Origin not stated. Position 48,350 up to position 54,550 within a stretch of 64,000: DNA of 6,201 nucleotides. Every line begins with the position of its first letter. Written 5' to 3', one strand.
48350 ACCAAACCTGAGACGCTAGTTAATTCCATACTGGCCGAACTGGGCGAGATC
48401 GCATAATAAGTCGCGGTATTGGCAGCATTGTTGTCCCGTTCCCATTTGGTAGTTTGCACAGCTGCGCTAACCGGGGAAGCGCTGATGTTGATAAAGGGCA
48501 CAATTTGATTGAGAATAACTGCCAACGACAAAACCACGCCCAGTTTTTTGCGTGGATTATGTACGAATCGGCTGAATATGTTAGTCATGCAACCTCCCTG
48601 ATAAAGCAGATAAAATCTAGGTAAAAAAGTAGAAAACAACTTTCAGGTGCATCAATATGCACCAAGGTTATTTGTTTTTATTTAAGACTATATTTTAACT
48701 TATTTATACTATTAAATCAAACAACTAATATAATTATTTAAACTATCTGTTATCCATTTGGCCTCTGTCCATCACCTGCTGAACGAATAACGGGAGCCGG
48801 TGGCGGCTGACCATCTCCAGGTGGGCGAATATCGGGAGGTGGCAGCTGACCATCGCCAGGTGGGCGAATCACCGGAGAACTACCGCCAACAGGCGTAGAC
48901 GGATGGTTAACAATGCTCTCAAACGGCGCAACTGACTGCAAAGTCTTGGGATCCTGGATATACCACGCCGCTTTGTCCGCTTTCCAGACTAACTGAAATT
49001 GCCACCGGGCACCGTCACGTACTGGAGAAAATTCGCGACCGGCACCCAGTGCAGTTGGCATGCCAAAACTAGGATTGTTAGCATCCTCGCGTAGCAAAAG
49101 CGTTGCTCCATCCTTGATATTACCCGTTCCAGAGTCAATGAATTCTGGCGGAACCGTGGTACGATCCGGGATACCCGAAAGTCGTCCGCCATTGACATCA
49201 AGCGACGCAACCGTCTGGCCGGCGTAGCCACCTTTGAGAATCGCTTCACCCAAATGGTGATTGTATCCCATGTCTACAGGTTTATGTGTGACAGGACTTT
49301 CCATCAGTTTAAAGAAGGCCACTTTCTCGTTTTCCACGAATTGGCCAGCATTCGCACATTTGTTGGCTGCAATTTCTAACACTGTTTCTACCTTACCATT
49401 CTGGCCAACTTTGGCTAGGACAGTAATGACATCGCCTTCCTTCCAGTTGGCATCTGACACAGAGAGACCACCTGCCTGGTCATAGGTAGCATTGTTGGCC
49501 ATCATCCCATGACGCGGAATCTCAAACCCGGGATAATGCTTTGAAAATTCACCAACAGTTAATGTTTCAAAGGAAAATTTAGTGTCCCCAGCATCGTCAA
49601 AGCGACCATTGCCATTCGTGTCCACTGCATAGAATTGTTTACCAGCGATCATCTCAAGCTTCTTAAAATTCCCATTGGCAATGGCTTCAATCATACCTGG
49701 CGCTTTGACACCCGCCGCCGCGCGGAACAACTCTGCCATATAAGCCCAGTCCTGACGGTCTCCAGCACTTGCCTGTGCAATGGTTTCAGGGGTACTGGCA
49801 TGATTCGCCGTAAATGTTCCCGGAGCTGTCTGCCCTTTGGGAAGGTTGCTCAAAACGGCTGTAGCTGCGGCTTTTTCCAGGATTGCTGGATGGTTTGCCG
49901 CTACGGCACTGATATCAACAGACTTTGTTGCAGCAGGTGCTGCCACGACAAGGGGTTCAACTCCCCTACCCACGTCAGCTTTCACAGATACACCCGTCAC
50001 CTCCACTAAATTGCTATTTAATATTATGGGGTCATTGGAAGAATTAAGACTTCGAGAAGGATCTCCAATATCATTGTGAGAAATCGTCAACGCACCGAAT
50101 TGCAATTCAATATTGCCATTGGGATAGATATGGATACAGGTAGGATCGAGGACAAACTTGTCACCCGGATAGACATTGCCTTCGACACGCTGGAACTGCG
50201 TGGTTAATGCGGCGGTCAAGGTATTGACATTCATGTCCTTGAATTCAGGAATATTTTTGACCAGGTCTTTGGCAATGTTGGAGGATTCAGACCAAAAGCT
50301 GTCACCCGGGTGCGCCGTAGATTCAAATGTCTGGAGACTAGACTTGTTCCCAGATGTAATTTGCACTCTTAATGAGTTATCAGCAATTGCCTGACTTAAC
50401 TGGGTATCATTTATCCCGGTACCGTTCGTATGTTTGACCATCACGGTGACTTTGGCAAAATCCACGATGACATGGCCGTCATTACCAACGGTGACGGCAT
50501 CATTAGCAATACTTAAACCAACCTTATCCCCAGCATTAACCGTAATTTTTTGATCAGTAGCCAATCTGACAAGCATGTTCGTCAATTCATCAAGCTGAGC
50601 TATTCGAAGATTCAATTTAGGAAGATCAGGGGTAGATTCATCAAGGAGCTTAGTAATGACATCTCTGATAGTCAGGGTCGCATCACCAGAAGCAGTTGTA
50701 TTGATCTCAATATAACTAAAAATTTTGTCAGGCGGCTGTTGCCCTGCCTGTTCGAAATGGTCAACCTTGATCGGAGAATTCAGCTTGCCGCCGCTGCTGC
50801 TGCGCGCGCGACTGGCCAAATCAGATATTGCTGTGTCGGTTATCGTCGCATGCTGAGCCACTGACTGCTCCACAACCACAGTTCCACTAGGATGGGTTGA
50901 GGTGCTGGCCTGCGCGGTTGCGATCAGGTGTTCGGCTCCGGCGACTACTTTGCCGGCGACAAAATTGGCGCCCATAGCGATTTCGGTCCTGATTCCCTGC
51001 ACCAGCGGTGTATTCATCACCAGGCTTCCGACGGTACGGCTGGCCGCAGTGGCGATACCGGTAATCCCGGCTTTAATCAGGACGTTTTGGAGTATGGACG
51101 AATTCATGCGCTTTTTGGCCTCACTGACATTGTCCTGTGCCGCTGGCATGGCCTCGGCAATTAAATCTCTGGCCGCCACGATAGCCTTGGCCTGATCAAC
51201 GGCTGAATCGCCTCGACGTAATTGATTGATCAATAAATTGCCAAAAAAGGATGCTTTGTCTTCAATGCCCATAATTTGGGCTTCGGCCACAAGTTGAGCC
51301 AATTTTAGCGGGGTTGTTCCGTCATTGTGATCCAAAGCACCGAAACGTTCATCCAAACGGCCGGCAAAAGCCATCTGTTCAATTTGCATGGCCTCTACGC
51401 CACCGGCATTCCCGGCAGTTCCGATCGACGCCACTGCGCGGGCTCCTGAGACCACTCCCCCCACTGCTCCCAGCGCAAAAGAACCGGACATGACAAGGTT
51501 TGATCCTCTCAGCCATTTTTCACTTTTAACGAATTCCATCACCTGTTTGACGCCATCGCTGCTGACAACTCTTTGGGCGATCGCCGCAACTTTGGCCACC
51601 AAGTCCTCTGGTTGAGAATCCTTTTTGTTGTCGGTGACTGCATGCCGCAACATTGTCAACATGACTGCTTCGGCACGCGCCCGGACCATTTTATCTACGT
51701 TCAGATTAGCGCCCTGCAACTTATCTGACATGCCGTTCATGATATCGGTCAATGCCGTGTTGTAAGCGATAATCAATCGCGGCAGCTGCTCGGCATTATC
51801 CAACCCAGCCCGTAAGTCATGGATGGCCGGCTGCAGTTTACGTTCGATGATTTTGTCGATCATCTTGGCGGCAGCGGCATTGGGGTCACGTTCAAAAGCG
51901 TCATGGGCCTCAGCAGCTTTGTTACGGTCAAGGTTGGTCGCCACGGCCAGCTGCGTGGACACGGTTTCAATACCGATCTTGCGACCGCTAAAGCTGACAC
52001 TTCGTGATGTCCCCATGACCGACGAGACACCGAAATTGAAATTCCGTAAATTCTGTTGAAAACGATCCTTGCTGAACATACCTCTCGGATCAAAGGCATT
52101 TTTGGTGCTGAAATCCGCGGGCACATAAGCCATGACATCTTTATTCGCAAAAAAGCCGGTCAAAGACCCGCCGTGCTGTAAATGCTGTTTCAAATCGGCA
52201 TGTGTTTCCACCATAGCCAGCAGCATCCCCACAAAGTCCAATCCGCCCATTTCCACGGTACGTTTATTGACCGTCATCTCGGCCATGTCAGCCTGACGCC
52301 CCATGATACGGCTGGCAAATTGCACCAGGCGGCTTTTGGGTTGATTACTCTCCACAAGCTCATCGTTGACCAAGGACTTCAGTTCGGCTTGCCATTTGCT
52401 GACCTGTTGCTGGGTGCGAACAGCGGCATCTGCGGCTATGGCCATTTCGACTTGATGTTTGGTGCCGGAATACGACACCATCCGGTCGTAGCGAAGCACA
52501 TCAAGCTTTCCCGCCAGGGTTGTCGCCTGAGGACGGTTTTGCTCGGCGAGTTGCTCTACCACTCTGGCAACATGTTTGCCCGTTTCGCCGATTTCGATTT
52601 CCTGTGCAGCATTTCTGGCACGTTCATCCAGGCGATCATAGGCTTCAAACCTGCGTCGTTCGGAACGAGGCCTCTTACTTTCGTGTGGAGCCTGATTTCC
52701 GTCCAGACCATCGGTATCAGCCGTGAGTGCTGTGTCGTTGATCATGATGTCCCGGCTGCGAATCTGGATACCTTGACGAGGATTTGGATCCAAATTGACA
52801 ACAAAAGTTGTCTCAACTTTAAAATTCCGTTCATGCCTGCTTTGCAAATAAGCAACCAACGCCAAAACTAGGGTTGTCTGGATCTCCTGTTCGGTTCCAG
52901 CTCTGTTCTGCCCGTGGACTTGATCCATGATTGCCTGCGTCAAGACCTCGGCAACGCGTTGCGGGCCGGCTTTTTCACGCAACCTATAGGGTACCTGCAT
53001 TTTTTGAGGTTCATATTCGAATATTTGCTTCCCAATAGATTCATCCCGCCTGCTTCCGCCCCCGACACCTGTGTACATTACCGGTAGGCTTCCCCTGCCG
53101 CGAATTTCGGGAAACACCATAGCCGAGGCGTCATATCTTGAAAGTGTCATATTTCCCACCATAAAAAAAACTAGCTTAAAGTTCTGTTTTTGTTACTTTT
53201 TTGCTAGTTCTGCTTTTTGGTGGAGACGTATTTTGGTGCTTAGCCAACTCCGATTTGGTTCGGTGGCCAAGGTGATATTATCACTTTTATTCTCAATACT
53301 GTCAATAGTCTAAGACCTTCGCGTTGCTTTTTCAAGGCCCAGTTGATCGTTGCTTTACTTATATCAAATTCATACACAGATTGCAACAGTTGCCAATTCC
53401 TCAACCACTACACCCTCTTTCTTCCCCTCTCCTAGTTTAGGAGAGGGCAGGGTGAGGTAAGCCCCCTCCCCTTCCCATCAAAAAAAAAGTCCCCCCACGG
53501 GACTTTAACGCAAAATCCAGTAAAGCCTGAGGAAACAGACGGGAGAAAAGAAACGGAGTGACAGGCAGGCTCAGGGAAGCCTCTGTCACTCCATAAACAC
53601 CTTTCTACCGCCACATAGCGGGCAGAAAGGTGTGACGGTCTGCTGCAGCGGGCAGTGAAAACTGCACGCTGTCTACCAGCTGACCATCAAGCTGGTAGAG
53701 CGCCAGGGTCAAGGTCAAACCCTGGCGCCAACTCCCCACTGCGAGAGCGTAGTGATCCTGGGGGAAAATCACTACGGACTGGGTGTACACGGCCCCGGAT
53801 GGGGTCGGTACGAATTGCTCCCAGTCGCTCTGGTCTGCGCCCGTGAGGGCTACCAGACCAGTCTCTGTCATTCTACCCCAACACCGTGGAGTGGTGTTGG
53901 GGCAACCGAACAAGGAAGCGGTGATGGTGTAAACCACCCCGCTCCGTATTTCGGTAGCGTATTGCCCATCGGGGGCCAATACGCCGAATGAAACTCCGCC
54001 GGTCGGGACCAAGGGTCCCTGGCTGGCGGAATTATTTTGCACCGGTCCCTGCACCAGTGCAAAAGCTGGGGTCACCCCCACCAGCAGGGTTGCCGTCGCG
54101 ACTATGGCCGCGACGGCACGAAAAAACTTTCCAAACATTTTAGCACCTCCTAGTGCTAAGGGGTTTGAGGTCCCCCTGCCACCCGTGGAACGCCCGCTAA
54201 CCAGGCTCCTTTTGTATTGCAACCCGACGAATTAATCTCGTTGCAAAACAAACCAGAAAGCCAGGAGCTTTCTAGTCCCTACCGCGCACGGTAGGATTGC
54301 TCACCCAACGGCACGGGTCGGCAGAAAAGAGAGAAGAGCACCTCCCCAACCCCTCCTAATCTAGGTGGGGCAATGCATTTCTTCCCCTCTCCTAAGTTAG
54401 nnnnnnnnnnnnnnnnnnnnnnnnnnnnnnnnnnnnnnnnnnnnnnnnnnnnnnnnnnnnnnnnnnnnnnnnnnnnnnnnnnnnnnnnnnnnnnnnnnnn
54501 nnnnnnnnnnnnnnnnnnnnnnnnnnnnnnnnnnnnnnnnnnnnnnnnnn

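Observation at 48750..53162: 1470-aa orphan protein with no signal peptide, glycine-rich amphipathic segments and C-terminal PPGDGQ tandem repeats, encoded immediately upstream of the giant adhesin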

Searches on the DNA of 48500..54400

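Call 45: search_rna_families(source=window, start=48500, end=54400, threshold=evalue, max_evalue=1)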
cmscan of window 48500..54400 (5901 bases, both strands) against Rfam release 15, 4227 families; matches with E-value up to 1: 2.
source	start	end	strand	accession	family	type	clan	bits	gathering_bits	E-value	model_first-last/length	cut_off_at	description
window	48796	48857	+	RF01922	mir-654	Gene; miRNA;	-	23.1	63.5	0.11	14-70/81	no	mir-654 microRNA precursor family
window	49926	49993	+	RF00233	Tymo_tRNA-like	Cis-reg;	-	21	40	0.44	1-84/84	no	Tymovirus/Pomovirus/Furovirus tRNA-like 3' UTR element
